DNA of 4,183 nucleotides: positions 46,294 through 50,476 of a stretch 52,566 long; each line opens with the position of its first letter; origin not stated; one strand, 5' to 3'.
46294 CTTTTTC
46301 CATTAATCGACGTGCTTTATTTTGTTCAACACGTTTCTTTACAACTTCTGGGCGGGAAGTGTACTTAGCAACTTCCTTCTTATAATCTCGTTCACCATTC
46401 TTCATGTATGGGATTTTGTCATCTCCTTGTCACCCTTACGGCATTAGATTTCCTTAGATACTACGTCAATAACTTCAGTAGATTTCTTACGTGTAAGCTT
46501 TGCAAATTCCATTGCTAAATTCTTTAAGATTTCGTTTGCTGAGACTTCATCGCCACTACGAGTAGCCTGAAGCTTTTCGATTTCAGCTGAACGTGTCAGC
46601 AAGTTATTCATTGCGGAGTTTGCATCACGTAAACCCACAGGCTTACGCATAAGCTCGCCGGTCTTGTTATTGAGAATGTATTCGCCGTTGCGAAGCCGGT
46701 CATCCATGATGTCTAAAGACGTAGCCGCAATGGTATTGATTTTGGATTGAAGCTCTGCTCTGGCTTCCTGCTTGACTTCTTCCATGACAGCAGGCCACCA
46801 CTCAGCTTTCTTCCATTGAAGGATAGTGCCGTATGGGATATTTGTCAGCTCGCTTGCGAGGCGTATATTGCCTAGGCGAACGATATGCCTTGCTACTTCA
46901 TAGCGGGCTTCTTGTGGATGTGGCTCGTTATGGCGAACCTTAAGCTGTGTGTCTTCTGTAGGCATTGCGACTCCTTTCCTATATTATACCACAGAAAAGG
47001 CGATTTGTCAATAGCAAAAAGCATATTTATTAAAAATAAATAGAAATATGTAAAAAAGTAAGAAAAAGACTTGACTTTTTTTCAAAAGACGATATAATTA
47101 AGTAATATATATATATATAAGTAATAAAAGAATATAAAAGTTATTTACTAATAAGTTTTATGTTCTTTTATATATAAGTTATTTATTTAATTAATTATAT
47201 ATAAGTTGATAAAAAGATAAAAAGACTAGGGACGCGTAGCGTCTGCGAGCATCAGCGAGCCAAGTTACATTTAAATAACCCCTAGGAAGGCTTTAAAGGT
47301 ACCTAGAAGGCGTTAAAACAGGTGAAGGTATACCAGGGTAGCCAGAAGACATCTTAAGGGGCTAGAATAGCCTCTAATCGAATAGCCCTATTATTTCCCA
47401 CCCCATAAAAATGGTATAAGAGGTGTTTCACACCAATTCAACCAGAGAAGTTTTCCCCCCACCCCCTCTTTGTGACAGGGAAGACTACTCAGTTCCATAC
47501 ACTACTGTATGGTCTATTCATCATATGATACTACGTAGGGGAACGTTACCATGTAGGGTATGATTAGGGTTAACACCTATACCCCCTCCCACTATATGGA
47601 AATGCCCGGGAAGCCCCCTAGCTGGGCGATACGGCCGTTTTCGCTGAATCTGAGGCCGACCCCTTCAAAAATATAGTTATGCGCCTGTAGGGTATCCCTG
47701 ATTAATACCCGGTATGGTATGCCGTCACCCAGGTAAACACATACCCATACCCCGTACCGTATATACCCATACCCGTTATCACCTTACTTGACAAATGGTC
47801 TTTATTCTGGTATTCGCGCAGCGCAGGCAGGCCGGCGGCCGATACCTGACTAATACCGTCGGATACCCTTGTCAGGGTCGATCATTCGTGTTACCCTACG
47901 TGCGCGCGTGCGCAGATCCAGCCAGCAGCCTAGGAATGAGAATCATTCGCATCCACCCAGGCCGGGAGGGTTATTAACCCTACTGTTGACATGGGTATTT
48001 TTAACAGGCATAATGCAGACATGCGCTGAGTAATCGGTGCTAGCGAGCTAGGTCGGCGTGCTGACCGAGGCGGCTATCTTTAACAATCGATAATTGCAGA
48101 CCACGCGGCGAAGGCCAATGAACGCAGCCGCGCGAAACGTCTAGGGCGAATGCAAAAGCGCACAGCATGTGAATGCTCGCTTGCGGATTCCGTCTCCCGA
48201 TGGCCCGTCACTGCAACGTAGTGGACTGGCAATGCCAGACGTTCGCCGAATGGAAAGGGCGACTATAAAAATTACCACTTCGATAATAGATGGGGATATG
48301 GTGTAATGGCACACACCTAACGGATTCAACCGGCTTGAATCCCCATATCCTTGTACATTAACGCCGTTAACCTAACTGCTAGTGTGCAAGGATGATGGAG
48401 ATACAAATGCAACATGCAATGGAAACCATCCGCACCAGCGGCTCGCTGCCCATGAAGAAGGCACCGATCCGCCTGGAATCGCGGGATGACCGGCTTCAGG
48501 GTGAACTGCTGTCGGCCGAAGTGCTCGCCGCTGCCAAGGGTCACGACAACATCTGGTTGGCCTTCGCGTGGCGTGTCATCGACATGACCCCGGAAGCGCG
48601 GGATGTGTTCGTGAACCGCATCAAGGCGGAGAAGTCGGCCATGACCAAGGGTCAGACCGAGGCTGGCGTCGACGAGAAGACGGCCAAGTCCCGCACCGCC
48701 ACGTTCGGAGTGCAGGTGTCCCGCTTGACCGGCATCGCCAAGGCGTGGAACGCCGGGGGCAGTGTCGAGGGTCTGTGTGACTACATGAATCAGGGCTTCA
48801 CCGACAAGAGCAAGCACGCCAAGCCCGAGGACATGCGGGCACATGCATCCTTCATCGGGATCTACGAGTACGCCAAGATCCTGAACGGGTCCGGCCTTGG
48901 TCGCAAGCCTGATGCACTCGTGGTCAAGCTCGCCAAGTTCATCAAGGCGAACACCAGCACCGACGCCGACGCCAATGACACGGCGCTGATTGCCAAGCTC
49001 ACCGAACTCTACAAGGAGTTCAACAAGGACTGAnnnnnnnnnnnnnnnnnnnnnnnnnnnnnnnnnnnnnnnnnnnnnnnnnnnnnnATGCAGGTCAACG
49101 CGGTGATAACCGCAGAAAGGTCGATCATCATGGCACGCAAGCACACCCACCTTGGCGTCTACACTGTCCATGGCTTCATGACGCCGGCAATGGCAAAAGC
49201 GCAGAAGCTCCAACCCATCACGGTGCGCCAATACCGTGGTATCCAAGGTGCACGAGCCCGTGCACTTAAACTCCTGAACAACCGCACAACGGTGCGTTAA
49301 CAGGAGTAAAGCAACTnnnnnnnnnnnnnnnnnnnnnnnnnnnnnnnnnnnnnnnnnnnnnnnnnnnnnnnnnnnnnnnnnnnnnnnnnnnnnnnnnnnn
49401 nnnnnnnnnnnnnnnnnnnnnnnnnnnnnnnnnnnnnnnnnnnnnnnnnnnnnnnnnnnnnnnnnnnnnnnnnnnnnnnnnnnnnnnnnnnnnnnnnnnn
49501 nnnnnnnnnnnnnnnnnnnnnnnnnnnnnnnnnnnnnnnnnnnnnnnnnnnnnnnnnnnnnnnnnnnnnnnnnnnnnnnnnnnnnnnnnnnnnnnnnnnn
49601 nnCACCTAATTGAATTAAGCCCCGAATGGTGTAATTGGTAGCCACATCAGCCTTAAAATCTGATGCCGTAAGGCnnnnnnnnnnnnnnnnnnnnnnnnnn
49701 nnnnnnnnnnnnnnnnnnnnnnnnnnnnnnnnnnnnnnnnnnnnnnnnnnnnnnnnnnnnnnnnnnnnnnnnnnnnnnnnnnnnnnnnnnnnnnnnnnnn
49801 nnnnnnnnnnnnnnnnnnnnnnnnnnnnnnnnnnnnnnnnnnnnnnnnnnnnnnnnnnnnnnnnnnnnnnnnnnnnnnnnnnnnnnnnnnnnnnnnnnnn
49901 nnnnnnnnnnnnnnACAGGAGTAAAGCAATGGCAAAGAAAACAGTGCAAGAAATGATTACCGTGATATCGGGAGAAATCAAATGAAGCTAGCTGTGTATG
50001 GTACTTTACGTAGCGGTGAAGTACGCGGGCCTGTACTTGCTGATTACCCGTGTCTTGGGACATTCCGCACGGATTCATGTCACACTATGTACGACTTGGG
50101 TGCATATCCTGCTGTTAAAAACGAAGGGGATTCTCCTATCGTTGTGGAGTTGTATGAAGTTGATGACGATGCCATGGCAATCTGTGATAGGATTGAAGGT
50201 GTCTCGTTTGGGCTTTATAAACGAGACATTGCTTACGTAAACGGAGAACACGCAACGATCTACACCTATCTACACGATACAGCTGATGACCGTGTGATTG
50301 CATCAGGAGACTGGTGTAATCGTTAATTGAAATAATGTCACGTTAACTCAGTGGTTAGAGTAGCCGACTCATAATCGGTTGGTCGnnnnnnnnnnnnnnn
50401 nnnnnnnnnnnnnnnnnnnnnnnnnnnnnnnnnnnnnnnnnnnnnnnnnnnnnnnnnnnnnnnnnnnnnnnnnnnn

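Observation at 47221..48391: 1.17-kb ORF-free, repeat- and hairpin-dense segment: iteron-type origin/partition site or a large structured RNA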

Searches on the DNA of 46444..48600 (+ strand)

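Call 6: search_dna_similar(query=window:47000-48500:+, collection=phages, mode=distant, max_rows=30)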
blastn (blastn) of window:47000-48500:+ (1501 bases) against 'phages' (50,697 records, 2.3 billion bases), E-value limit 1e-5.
No match.

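Call 7: search_rna_families(source=window, start=46900, end=48600, threshold=evalue, max_evalue=10)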
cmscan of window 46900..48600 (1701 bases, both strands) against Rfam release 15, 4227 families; matches with E-value up to 10: 2.
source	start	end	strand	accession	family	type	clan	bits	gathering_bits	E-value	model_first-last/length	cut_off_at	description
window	47945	47978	+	RF01329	CRISPR-DR15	Gene; CRISPR;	-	15.9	36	9.1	1-37/37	no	CRISPR RNA direct repeat element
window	47930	48020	+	RF01498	Afu_190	Gene; snRNA; snoRNA; CD-box;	-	14.6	35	5.7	1-100/100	no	A. fumigatus snoRNA Afu_190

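Call 76: build_rna_model(alignment_id=A8, structure=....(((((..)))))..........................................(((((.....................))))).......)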
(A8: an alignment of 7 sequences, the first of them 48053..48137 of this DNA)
Model R1 built from alignment A8 (7 sequences, 96 columns); structure: as given.
model positions 85; base pairs 10; branch points 1; effective number of sequences 6.51; information 0.669 bits per position. Calibrated on 0.2 Mb of random sequence (short: E-values are rough).
structure used (alignment columns):
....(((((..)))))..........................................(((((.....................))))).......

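Call 78: search_with_rna_model(model_id=R1, sources=[window, L001, L002, L003, L004, L005, L006, L007, L008, L009, L010, L012, L013, L014, L015, L016, L017, L018, L019, L020, L021, L022, L023, L024, L025, L026, L027, L028, L029, L030, L031, L032, L033, L034, L035, L036, L037, L038, L039, L040, L041, L042, L043, L044, L045, L046, L047, L048, L049, L050, L051, L052, L053, L054, L055, L056, L057, L058, L059, L060, L061, L062, L063, L064, L065, L066, L067, L068, L069, L070, L071, L072, L074, L075, L076, L078, L079, L081, L082, L083, L084, L085, L086, L087, L088, L089, L090], max_evalue=0.1, make_alignment=true)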
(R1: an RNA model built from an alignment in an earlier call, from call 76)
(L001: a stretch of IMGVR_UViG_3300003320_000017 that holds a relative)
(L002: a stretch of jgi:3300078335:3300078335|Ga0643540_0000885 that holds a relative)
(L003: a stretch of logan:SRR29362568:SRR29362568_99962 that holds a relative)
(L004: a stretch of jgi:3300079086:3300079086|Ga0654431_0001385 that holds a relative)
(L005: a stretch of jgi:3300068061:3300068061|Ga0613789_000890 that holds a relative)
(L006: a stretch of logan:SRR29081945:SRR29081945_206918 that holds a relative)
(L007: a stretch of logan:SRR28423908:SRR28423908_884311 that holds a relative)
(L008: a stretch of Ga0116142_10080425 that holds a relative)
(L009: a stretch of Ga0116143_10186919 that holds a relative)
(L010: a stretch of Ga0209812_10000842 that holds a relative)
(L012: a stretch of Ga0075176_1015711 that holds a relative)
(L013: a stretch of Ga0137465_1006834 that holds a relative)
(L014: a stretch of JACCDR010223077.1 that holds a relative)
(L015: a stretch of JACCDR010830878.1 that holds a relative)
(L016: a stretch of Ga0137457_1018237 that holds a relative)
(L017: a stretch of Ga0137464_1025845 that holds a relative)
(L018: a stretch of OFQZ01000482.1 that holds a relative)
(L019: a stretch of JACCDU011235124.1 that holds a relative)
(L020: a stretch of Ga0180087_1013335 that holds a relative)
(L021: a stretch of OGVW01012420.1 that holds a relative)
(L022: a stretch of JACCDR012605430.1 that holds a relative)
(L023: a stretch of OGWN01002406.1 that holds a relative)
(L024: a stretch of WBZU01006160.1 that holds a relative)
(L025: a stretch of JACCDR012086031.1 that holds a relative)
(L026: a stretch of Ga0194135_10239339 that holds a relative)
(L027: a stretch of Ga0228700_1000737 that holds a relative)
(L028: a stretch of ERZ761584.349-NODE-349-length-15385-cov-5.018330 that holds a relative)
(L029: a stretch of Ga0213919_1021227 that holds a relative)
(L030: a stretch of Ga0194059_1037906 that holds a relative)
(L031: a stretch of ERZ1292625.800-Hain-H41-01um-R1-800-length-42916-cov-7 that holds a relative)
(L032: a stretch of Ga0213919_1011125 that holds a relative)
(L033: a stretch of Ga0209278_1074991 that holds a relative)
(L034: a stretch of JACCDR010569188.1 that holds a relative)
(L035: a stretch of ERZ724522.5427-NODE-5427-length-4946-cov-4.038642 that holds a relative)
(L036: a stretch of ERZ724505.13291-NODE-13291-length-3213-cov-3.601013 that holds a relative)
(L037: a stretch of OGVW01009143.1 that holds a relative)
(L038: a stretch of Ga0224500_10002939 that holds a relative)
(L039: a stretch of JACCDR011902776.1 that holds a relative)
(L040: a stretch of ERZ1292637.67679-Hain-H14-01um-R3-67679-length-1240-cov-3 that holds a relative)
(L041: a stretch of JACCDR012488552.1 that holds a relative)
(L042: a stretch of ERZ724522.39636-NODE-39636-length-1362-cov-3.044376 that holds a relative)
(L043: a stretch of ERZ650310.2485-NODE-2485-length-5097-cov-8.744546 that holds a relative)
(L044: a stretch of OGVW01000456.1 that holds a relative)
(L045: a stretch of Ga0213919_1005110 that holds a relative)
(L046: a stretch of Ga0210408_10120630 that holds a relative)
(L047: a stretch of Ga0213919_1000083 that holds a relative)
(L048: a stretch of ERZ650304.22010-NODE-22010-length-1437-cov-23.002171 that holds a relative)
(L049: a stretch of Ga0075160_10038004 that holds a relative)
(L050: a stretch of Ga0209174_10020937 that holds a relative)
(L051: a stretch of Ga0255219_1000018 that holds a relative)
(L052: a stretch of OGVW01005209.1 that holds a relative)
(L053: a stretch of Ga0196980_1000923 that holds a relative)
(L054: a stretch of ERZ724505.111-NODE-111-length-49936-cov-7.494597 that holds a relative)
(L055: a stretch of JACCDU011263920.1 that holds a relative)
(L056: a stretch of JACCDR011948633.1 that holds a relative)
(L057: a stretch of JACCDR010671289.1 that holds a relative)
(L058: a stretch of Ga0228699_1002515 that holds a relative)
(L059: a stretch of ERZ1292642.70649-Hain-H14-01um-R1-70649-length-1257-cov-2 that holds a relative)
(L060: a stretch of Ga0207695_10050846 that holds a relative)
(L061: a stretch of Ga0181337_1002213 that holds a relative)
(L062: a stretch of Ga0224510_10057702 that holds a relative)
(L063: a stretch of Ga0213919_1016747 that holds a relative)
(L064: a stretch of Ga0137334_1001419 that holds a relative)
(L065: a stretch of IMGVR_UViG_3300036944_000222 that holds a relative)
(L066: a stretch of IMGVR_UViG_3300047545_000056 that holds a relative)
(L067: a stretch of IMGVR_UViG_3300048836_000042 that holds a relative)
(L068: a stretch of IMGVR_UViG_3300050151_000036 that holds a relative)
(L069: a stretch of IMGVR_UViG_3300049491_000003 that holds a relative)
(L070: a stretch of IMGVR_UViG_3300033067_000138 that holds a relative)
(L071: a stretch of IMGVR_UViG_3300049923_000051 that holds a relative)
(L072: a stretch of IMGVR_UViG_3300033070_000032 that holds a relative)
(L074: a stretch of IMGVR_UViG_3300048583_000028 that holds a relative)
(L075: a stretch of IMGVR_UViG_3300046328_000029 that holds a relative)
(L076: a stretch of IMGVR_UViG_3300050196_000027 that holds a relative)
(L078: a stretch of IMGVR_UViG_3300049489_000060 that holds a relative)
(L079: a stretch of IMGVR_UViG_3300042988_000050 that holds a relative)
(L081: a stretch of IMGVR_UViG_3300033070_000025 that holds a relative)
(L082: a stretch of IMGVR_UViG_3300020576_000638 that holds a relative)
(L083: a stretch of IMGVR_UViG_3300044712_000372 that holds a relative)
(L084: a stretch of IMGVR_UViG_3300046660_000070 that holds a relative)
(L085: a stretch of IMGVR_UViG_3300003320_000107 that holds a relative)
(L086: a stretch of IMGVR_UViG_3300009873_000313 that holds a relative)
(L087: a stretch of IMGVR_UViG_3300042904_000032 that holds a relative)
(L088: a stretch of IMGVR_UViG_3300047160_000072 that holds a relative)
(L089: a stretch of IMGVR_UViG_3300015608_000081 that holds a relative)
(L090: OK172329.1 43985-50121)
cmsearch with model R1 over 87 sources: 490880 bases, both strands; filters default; matches with E-value up to 0.1: 17.
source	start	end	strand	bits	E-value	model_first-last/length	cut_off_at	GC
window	48053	48137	+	85.7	2.1e-26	1-85/85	no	0.58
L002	4445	4529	-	85.7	2.2e-26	1-85/85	no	0.54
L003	4697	4783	-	78.1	8.2e-24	1-85/85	no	0.51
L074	3250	3330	-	70.5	3.1e-21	1-85/85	no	0.46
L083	2974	3059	-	61.7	3.1e-18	1-85/85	no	0.49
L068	3867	3946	-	57.4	8.9e-17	1-85/85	no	0.59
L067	3528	3609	-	55.7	3.4e-16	1-85/85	no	0.49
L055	1823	1888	-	28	9.1e-07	1-85/85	no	0.5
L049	466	545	-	25.9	4.5e-06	1-85/85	no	0.6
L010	2376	2432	-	21.8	0.00011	1-85/85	no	0.49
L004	1393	1455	-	20.6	0.00029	1-85/85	no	0.51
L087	3038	3110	-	17.4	0.0036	1-85/85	no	0.55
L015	478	532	-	16.4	0.0081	1-85/85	no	0.44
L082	313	359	-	15.6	0.015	1-85/85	no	0.43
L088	458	505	-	15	0.023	1-85/85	no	0.35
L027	3876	3921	-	14.6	0.031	1-85/85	no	0.39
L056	1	26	-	14.3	0.04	1-31/85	3'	0.54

Alignment A9: 17 matches aligned to the model, 108 columns, each read 5' to 3' on its own strand. Consensus structure (alignment columns), stored with it:
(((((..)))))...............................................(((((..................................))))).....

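Call 98: search_rna_families(sources=[L002, L003, L004, L010, L015, L027, L043, L067, L068, L090, L025, L074], threshold=gathering)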
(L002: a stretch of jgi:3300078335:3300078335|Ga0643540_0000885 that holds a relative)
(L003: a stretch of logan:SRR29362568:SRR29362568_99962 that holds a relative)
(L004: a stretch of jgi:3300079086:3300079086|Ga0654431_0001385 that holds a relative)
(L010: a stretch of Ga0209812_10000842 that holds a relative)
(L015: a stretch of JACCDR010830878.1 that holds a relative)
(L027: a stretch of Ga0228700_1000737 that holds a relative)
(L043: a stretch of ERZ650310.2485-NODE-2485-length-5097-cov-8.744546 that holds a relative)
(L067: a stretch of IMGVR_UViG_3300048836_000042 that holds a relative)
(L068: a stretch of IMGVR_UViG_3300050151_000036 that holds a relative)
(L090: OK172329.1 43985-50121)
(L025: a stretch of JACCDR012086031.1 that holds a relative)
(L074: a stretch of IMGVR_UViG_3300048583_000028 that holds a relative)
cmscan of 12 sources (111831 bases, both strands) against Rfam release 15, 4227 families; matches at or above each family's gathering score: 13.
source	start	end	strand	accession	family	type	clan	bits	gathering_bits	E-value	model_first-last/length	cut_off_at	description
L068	343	416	-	RF00005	tRNA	Gene; tRNA;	CL00001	69.9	29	5.7e-13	1-71/71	no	tRNA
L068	712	784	-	RF00005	tRNA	Gene; tRNA;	CL00001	67.1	29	3.4e-12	1-71/71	no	tRNA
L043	4602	4672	+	RF00005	tRNA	Gene; tRNA;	CL00001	63.8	29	2.8e-11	1-71/71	no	tRNA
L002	2619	2699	-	RF00005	tRNA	Gene; tRNA;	CL00001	61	29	1.6e-10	1-71/71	no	tRNA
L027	6225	6295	+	RF00005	tRNA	Gene; tRNA;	CL00001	60.8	29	1.8e-10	1-71/71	no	tRNA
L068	1911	1991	-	RF00005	tRNA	Gene; tRNA;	CL00001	60.1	29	2.9e-10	1-71/71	no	tRNA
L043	4527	4597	+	RF00005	tRNA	Gene; tRNA;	CL00001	59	29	5.7e-10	1-71/71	no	tRNA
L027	6142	6214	+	RF00005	tRNA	Gene; tRNA;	CL00001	58.4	29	8.7e-10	1-71/71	no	tRNA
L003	3081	3161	-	RF00005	tRNA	Gene; tRNA;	CL00001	58.2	29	9.5e-10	1-71/71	no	tRNA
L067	1581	1662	-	RF00005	tRNA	Gene; tRNA;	CL00001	57.2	29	1.9e-09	1-71/71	no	tRNA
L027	2530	2612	-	RF00005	tRNA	Gene; tRNA;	CL00001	53.9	29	1.5e-08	1-71/71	no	tRNA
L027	6300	6370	+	RF00005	tRNA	Gene; tRNA;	CL00001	48.4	29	4.7e-07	1-71/71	no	tRNA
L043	4444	4516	+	RF00005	tRNA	Gene; tRNA;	CL00001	41.7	29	3.4e-05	1-71/71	no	tRNA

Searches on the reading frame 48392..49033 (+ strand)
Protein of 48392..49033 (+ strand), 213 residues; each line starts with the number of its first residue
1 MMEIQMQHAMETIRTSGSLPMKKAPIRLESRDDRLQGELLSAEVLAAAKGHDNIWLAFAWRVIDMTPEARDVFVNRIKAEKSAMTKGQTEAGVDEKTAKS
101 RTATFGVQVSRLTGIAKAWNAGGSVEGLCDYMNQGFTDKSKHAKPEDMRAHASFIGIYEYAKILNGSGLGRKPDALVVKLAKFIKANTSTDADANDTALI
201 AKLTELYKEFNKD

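Call 11: search_protein_families(library=phrogs, proteins=[window:48392-49033:+], max_evalue=0.01)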
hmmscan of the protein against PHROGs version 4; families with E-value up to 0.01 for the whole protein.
window:48392-49033:+ (213 aa): 0 families

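Call 13: find_related_loci(query=window:48392-49033:+, collection=viral_contigs, flank=6000)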
Query window:48392-49033:+ (213 aa) in viral_contigs; peptide patterns used: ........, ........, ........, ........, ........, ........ (x = any residue, [..] = any of these).
6 stretches matched a pattern, but none encodes a relative of the query by tblastn (E <= 1e-3).

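Call 83: search_protein_families(library=pfam, proteins=[window:48392-49033:+], max_evalue=1)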
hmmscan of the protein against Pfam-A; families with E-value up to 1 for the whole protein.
window:48392-49033:+ (213 aa): 1 family
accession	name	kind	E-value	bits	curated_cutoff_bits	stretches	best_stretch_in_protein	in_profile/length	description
PF18240.7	PSII_Pbs31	-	0.035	14.8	25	1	68-98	9-39/93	Photosystem II Psb31 protein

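Call 114: search_solved_structures(query=window:48407-49033:+, max_evalue=1)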
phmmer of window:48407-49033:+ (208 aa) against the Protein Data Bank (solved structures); distinct sequences matched with E-value up to 1: 0.

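Call 115: search_protein_families(library=ncbifam, proteins=[window:48407-49033:+], max_evalue=0.1)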
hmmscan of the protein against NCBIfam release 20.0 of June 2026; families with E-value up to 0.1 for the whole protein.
window:48407-49033:+ (208 aa): 0 families

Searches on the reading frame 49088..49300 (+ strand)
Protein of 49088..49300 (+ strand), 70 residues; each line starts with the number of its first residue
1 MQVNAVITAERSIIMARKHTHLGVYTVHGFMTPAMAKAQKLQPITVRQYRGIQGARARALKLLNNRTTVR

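Call 11: search_protein_families(library=phrogs, proteins=[window:49088-49300:+], max_evalue=0.01)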
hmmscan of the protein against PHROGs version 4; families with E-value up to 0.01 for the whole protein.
window:49088-49300:+ (70 aa): 0 families

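Call 83: search_protein_families(library=pfam, proteins=[window:49088-49300:+], max_evalue=1)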
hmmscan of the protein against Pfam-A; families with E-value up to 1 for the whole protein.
window:49088-49300:+ (70 aa): 1 family
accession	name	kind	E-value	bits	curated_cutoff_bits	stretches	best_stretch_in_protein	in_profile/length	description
PF00198.28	2-oxoacid_dh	-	0.0019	18.1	23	1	2-62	78-140/232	2-oxoacid dehydrogenases acyltransferase (catalytic domain)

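Call 115: search_protein_families(library=ncbifam, proteins=[window:49088-49300:+], max_evalue=0.1)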
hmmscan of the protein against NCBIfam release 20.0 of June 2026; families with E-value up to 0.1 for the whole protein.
window:49088-49300:+ (70 aa): 1 family
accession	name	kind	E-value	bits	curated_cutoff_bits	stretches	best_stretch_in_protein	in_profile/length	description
TIGR02589.1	cas_Csd2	exception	0.042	13.2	182.25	1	12-38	165-192/284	type I-C CRISPR-associated protein Cas7/Csd2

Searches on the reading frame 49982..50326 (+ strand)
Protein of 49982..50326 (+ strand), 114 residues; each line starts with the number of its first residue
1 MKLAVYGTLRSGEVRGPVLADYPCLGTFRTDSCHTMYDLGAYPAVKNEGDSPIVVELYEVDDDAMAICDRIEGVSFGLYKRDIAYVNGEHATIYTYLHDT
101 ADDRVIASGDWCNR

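Call 11: search_protein_families(library=phrogs, proteins=[window:49982-50326:+], max_evalue=0.01)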
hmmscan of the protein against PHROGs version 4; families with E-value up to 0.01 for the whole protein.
window:49982-50326:+ (114 aa): 1 family
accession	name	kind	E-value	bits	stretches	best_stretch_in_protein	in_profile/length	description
phrog_2520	-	moron, auxiliary metabolic gene and host takeover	5.1e-15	56.7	1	3-113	13-131/166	gamma-glutamyl cyclotransferase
